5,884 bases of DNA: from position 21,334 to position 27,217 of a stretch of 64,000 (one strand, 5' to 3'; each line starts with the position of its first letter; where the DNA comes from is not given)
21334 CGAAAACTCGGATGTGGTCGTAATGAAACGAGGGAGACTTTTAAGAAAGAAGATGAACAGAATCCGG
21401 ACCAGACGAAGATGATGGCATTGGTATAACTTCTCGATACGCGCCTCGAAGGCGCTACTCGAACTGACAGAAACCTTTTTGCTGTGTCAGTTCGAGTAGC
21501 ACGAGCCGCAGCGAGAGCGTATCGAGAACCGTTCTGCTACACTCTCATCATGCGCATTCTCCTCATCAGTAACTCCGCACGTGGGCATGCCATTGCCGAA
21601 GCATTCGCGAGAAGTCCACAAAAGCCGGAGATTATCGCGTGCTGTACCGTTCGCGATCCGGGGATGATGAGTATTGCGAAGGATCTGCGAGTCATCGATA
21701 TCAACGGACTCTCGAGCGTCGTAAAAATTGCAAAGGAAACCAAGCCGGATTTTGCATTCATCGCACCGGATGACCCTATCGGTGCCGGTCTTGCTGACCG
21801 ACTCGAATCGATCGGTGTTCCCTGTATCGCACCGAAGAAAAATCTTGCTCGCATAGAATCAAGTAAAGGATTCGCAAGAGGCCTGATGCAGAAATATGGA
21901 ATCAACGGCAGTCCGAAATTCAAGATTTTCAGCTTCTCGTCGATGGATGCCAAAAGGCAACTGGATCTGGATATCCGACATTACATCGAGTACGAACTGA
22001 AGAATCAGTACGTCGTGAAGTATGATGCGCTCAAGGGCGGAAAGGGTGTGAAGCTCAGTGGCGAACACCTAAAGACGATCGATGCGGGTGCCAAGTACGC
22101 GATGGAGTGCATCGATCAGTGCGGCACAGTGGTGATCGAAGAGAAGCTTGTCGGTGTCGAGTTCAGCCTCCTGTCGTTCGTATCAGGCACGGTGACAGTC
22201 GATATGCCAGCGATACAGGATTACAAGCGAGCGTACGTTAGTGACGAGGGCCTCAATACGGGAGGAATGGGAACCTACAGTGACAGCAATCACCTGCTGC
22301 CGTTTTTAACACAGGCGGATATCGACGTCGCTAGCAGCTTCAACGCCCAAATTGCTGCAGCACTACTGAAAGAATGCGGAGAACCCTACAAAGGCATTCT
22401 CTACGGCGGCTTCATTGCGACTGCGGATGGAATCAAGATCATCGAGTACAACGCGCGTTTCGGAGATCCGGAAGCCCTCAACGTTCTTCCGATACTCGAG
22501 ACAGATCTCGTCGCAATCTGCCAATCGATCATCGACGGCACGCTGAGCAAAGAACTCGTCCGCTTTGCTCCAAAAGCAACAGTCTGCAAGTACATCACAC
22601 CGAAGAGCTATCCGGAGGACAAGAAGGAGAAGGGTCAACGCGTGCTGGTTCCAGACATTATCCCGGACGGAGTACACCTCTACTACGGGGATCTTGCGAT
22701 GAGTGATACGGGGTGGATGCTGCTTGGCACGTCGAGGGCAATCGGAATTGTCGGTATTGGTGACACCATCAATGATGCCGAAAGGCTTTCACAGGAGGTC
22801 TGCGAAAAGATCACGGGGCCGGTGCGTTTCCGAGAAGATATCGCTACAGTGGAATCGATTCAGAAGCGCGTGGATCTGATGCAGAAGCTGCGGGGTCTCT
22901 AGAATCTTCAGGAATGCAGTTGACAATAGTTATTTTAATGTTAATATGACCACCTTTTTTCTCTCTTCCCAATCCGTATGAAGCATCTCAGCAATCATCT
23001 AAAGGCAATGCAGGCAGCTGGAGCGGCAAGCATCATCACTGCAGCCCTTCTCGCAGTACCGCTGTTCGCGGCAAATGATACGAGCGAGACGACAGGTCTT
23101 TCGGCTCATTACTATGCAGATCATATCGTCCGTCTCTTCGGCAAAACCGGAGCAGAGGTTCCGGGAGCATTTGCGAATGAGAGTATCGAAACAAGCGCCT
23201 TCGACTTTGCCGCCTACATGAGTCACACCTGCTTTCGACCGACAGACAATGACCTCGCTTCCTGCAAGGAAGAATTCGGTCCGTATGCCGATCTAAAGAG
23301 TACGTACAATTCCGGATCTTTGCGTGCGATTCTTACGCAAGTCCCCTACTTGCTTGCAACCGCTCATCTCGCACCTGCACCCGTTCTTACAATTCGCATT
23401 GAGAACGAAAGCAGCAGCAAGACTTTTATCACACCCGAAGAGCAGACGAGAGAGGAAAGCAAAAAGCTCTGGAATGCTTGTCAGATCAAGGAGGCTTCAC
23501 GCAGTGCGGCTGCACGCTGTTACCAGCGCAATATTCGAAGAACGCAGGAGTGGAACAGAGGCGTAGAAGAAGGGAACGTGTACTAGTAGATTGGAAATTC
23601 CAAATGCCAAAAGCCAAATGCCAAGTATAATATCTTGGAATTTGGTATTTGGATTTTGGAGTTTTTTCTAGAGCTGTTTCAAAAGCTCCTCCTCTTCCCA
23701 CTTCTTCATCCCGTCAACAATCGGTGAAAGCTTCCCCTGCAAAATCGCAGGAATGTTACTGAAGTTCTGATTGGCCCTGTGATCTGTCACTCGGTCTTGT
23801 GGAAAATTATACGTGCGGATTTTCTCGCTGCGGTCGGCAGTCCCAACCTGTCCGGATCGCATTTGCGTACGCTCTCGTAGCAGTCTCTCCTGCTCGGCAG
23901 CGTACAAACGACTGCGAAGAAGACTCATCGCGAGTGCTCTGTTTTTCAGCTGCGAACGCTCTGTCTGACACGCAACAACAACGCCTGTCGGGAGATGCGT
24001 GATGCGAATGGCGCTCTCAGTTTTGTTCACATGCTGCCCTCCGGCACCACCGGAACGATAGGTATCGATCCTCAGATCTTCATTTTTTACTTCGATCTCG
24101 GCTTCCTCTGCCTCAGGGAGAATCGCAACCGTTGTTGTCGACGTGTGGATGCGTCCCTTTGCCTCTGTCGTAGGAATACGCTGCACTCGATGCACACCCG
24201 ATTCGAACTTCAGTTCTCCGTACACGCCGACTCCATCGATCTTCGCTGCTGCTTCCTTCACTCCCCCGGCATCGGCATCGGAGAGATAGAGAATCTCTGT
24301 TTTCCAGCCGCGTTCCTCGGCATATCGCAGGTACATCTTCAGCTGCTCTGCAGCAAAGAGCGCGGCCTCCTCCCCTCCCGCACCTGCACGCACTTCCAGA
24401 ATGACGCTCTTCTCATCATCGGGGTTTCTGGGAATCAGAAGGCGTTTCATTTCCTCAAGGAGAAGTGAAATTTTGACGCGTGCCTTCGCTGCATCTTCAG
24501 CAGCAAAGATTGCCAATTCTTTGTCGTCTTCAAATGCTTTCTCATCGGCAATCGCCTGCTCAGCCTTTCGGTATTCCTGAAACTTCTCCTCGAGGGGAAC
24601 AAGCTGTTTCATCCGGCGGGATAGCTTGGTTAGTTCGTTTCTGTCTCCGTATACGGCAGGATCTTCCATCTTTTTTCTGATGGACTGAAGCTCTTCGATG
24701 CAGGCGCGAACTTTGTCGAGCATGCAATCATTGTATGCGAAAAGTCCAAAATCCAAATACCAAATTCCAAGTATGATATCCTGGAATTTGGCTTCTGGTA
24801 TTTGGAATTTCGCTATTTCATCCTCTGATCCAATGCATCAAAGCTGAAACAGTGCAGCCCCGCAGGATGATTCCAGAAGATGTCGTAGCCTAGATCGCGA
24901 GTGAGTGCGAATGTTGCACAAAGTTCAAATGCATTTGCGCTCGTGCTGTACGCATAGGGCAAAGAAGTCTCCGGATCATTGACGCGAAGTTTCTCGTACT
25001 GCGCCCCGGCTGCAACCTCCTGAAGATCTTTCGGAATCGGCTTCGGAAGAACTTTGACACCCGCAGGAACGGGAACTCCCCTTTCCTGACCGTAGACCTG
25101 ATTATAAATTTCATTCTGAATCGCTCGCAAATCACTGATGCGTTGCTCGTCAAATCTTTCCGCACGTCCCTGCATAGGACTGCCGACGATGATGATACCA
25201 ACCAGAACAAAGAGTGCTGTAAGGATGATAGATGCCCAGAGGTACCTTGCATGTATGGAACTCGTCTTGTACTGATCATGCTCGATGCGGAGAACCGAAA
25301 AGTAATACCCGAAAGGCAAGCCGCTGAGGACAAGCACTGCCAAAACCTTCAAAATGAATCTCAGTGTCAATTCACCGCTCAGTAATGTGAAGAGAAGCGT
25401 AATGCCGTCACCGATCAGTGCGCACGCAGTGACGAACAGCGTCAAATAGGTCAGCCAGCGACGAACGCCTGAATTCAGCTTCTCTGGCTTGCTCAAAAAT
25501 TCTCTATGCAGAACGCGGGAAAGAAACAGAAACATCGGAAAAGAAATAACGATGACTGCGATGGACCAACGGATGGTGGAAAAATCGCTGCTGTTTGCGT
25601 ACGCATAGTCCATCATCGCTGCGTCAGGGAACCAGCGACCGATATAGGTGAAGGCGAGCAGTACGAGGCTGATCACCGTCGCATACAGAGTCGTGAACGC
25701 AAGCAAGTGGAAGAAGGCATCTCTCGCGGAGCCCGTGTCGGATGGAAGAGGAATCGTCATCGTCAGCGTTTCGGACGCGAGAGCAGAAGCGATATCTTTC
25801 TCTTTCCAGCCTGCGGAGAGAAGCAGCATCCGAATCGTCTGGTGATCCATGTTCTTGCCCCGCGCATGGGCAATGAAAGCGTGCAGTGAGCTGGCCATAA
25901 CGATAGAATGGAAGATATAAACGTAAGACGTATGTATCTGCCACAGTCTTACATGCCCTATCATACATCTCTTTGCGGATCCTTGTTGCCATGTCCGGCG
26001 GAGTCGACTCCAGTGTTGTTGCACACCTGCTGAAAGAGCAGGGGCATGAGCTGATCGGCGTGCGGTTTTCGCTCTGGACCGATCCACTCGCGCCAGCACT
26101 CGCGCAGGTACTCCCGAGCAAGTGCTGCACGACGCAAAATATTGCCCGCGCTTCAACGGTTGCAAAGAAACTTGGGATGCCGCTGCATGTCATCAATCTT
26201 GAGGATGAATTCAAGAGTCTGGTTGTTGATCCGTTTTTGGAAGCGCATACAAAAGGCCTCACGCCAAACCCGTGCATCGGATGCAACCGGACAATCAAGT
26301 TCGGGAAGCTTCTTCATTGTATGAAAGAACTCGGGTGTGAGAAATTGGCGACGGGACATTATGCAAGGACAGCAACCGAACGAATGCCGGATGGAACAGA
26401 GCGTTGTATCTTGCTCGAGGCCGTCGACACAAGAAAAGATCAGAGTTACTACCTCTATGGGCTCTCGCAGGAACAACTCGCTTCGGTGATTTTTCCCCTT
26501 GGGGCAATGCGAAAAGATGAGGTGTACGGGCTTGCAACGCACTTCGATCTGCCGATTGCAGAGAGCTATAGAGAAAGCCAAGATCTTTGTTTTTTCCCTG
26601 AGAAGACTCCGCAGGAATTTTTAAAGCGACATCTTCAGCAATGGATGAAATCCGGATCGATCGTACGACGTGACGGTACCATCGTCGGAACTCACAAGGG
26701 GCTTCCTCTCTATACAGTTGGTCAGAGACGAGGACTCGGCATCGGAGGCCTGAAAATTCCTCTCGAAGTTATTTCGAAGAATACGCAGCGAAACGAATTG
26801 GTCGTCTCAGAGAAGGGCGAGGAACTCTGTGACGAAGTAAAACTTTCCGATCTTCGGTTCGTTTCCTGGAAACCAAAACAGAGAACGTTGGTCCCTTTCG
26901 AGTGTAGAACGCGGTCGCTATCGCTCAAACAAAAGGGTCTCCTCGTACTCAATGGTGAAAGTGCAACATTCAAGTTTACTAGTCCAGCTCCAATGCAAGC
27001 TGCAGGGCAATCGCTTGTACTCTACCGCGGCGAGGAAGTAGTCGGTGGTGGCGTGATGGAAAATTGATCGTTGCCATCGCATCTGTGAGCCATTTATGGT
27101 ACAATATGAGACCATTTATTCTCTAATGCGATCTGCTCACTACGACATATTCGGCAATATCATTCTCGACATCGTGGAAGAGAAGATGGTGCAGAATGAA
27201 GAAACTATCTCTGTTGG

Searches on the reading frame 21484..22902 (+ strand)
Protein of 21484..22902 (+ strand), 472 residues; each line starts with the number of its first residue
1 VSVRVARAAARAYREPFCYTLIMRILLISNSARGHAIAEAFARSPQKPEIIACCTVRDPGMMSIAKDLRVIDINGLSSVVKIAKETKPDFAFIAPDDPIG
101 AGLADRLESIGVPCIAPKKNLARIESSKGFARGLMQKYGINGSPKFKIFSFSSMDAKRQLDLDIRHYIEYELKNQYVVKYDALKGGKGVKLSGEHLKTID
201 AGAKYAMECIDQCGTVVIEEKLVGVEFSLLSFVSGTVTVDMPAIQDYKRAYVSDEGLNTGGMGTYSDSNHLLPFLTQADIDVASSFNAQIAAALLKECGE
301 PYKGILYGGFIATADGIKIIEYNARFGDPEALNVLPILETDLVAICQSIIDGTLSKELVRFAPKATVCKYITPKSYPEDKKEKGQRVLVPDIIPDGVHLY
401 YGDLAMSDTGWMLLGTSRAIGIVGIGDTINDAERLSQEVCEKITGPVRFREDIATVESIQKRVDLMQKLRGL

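Call 33: search_protein_families(library=pfam, proteins=[window:21484-22902:+], max_evalue=0.001)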
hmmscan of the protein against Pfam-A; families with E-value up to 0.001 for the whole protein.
window:21484-22902:+ (472 aa): 3 families
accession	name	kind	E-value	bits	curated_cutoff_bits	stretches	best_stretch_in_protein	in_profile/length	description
PF01071.24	GARS_A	-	3.8e-42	144.8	27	1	126-331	1-194/194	Phosphoribosylglycinamide synthetase, ATP-grasp (A) domain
PF02844.21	GARS_N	-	1.1e-18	68.2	29.5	1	23-125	1-100/100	Phosphoribosylglycinamide synthetase, N domain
PF02843.22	GARS_C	-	1.7e-08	35.1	34.8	1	366-455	1-91/92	Phosphoribosylglycinamide synthetase, C domain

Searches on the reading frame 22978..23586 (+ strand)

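Call 34: search_protein_families(library=pfam, proteins=[window:22978-23586:+], max_evalue=0.001)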
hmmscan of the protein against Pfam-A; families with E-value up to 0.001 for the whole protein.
window:22978-23586:+ (202 aa): 0 families

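Call 70: search_protein_families(library=pfam, proteins=[window:22978-23586:+], max_evalue=1)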
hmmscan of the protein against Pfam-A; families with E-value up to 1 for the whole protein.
window:22978-23586:+ (202 aa): 1 family
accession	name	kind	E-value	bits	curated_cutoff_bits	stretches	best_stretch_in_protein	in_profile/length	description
PF00275.25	EPSP_synthase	-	0.18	10.9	22.8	1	16-70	164-217/417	EPSP synthase (3-phosphoshikimate 1-carboxyvinyltransferase)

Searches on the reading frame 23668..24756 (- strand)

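Call 34: search_protein_families(library=pfam, proteins=[window:23668-24756:-], max_evalue=0.001)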
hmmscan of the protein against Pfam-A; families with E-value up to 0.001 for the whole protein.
window:23668-24756:- (362 aa): 2 families
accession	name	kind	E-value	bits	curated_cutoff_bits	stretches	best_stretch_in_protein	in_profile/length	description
PF03462.23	PCRF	-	1e-64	218.4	24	1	21-210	3-194/194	PCRF domain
PF00472.26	RF-1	-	8.7e-43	145.4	35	1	218-327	2-116/116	RF-1 domain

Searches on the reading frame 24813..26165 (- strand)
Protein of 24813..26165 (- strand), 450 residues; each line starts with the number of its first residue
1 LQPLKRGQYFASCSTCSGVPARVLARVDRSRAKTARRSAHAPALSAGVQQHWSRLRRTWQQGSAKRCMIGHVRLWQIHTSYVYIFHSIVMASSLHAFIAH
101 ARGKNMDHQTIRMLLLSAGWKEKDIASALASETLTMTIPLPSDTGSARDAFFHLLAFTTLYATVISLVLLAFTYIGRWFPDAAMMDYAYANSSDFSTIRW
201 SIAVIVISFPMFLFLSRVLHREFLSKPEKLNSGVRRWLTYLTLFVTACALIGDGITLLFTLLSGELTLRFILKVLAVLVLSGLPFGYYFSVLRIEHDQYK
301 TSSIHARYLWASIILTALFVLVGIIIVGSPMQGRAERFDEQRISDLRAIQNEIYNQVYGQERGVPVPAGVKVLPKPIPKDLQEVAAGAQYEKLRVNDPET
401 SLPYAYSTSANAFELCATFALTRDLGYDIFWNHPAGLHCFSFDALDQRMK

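Call 34: search_protein_families(library=pfam, proteins=[window:24813-26165:-], max_evalue=0.001)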
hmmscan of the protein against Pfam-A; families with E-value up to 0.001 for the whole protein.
window:24813-26165:- (450 aa): 1 family
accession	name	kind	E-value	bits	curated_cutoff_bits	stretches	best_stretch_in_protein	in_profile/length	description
PF18920.5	DUF5671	-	9.9e-27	93.8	28.4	1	149-286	1-130/132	Domain of unknown function (DUF5671)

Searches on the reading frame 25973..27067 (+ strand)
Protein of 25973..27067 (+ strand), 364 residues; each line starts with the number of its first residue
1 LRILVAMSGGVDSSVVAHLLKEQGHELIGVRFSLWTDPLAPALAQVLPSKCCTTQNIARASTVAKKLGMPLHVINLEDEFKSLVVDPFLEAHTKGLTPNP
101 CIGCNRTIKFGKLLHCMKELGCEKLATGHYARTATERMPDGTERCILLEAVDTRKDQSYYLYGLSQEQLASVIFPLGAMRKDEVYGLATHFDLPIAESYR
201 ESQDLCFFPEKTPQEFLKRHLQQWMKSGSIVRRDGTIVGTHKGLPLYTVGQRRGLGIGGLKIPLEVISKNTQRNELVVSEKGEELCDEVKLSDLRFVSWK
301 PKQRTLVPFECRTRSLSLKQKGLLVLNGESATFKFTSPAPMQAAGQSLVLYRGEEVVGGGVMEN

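Call 34: search_protein_families(library=pfam, proteins=[window:25973-27067:+], max_evalue=0.001)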
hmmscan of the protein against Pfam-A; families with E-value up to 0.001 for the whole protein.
window:25973-27067:+ (364 aa): 5 families
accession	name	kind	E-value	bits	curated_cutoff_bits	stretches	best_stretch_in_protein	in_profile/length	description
PF03054.22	tRNA_Me_trans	-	1.4e-67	227.7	20.6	1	1-209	1-201/202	tRNA methyl transferase HUP domain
PF20259.3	tRNA_Me_trans_M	-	3.6e-17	62.1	27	1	214-279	1-65/66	tRNA methyl transferase PRC-barrel domain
PF20258.4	tRNA_Me_trans_C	-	1.6e-07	31.9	20.6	1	288-361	3-76/77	Aminomethyltransferase beta-barrel domain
PF02540.23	NAD_synthase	-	2.4e-07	30.6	21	1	3-82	21-87/242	NAD synthase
PF06508.19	QueC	-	0.00013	22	22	0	3-198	2-180/210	Queuosine biosynthesis protein QueC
